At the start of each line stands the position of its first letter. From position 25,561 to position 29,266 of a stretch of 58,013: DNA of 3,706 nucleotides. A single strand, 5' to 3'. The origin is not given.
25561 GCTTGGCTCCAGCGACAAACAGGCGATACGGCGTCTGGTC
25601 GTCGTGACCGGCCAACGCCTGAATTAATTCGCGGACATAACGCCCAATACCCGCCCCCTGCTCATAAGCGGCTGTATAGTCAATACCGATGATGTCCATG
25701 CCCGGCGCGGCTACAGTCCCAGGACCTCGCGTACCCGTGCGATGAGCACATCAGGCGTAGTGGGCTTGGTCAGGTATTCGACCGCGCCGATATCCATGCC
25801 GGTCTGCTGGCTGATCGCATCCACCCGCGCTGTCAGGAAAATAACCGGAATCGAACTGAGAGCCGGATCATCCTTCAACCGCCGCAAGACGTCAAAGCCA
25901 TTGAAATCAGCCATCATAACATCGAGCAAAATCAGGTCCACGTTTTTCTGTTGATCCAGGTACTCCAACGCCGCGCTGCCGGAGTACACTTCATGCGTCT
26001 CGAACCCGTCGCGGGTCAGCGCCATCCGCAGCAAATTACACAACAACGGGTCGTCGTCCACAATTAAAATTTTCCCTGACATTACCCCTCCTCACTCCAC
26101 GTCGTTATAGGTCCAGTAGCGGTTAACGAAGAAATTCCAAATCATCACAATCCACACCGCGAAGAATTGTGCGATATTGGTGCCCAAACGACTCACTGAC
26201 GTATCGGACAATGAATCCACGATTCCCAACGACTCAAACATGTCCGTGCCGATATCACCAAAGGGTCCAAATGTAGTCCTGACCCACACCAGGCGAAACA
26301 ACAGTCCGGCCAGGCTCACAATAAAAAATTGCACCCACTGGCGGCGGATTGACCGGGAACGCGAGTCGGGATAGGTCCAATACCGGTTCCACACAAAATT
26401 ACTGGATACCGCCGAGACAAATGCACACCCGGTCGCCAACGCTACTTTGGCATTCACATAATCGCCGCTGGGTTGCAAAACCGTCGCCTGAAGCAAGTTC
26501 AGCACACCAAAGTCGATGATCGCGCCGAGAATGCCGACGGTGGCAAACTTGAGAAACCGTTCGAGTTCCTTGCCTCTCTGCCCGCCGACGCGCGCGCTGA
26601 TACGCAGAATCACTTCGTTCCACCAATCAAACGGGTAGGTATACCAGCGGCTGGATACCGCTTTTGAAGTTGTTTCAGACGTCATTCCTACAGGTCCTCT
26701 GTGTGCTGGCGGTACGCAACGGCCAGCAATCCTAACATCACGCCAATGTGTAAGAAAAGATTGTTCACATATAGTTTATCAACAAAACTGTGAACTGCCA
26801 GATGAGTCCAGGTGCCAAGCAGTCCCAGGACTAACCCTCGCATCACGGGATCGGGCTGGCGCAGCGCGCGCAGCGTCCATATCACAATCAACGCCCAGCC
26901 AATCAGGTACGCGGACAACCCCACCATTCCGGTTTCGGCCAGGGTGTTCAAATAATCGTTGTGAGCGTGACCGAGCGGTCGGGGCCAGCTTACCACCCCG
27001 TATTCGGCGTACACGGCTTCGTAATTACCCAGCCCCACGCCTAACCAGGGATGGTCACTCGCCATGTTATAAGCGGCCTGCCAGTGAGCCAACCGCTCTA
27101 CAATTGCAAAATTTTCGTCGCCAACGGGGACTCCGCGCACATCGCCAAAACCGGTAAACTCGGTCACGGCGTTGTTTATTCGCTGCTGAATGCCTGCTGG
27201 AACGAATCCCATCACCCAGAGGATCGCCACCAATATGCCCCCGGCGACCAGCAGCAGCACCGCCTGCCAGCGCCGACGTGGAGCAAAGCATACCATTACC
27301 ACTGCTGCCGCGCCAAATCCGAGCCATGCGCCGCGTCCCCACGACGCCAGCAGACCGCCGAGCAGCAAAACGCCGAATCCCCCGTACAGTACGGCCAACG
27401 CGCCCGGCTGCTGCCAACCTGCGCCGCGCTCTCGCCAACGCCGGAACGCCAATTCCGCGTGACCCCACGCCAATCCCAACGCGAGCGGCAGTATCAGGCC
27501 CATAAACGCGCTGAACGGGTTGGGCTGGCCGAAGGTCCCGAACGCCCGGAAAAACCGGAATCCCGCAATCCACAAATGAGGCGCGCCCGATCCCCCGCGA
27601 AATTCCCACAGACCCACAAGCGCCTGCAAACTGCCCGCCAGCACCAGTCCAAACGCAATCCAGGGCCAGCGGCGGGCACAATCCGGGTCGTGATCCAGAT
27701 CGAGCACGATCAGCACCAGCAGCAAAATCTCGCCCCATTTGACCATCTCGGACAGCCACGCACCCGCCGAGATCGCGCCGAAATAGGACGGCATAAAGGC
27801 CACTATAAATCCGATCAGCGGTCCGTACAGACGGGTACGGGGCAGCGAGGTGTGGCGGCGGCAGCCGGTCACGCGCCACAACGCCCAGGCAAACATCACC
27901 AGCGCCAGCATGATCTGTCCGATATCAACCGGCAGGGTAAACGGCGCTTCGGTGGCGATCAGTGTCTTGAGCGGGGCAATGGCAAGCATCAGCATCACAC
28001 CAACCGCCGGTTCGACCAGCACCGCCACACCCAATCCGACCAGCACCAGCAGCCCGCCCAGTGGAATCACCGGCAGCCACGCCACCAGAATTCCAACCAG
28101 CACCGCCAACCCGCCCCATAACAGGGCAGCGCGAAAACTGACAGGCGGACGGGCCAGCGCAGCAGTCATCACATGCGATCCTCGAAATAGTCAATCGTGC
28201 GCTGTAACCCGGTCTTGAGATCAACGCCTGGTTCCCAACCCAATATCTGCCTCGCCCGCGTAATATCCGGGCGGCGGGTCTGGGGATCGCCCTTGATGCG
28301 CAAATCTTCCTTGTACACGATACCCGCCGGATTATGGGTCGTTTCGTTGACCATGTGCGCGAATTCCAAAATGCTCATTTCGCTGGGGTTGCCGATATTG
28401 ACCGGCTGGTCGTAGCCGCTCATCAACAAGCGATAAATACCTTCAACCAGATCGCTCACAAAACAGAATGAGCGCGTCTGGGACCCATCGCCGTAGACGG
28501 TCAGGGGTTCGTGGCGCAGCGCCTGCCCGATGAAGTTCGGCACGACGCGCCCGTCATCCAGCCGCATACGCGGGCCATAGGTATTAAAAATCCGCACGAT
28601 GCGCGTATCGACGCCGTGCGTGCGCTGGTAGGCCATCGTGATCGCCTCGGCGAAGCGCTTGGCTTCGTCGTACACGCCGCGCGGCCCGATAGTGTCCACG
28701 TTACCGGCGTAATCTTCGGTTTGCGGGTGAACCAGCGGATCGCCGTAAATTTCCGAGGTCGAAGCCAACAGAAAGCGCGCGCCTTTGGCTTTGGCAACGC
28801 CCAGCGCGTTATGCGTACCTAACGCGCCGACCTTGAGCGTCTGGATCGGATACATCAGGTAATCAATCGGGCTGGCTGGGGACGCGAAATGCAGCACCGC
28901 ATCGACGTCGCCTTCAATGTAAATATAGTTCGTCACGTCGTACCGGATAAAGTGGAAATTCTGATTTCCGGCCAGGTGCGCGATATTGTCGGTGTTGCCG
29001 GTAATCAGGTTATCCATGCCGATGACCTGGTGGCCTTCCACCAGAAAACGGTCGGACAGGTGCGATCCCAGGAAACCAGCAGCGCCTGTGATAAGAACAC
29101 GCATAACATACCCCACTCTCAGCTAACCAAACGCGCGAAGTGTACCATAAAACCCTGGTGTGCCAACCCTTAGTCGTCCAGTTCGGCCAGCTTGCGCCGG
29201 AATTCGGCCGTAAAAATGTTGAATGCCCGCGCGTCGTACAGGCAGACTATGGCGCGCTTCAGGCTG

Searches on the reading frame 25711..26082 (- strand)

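Call 16: search_protein_families(library=pfam, proteins=[window:25711-26082:-], max_evalue=0.01)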
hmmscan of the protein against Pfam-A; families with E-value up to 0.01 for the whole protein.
window:25711-26082:- (123 aa): 1 family
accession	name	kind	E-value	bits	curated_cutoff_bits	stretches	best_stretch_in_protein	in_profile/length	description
PF00072.30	Response_reg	-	9.4e-29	100.3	30.2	1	5-118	1-111/111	Response regulator receiver domain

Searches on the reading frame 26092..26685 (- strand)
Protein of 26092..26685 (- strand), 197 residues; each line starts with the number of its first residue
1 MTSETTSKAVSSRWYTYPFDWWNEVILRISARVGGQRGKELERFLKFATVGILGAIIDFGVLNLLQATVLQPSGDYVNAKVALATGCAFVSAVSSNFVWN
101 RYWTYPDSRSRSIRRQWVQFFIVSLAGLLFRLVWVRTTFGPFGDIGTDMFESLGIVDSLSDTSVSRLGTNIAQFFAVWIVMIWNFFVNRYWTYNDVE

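Call 16: search_protein_families(library=pfam, proteins=[window:26092-26685:-], max_evalue=0.01)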
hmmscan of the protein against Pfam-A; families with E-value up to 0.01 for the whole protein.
window:26092-26685:- (197 aa): 1 family
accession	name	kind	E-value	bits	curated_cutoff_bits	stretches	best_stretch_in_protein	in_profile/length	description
PF04138.20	GtrA_DPMS_TM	-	3.6e-21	76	26.1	1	46-192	1-116/117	GtrA/DPMS, transmembrane domain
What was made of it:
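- Tried and rejected: The 123-aa and 197-aa ORFs at 25711-26685 looked like one, but they are a CheY-like receiver and a GtrA protein (call 16).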

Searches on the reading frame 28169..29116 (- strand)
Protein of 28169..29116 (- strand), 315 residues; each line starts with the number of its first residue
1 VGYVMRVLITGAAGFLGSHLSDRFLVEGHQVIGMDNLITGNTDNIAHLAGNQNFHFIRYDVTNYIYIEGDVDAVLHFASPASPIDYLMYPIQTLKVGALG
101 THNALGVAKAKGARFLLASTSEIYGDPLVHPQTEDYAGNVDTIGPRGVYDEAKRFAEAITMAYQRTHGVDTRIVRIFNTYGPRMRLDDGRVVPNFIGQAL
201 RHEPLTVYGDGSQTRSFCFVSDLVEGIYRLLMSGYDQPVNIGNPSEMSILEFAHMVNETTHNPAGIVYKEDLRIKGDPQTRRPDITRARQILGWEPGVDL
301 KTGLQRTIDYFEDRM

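Call 16: search_protein_families(library=pfam, proteins=[window:28169-29116:-], max_evalue=0.01)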
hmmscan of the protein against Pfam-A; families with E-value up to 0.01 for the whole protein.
window:28169-29116:- (315 aa): 7 families
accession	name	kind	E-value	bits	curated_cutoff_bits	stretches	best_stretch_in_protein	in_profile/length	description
PF16363.11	GDP_Man_Dehyd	-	2.1e-50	172.5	27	1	8-306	1-331/332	GDP-mannose 4,6 dehydratase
PF01370.27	Epimerase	-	5.5e-50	170.5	20.9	1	7-242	1-240/240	NAD dependent epimerase/dehydratase family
PF04321.23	RmlD_sub_bind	-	4.7e-08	32.9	27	1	5-262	1-233/287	RmlD substrate binding domain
PF01073.25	3Beta_HSD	-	5.9e-08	32.5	22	1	8-223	1-221/280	3-beta hydroxysteroid dehydrogenase/isomerase family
PF02719.21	Polysacc_synt_2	-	5.3e-05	23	20.2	0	143-256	132-243/293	Polysaccharide biosynthesis protein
PF07993.18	NAD_binding_4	-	8.7e-05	22.2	20.1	0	70-176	88-204/258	Male sterility protein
PF00106.31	adh_short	-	0.0019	18.1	26.6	1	7-68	3-65/195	short chain dehydrogenase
